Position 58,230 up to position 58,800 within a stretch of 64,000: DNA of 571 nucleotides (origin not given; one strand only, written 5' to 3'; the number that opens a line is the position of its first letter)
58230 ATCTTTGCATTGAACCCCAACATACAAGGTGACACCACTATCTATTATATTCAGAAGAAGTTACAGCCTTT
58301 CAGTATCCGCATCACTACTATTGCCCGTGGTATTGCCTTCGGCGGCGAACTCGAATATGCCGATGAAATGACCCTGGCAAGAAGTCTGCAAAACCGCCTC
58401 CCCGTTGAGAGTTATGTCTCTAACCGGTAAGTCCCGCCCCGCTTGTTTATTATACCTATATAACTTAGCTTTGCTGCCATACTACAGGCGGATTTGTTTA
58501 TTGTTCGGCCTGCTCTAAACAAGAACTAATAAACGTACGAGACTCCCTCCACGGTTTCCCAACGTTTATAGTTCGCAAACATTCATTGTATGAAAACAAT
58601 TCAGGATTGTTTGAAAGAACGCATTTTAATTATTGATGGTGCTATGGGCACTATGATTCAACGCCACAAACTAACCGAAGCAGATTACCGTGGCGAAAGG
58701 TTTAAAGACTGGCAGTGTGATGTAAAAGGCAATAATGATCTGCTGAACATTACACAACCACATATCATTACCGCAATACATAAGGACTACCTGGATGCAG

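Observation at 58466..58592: SAM-II-type pseudoknot riboswitch controlling a Bacteroidota metH, with a competing hairpin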

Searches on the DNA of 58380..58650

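Call 4: search_rna_families(source=window, start=58380, end=58650, threshold=evalue, max_evalue=10, show_alignments=5)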
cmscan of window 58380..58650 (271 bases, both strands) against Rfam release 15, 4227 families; matches with E-value up to 10: 0.
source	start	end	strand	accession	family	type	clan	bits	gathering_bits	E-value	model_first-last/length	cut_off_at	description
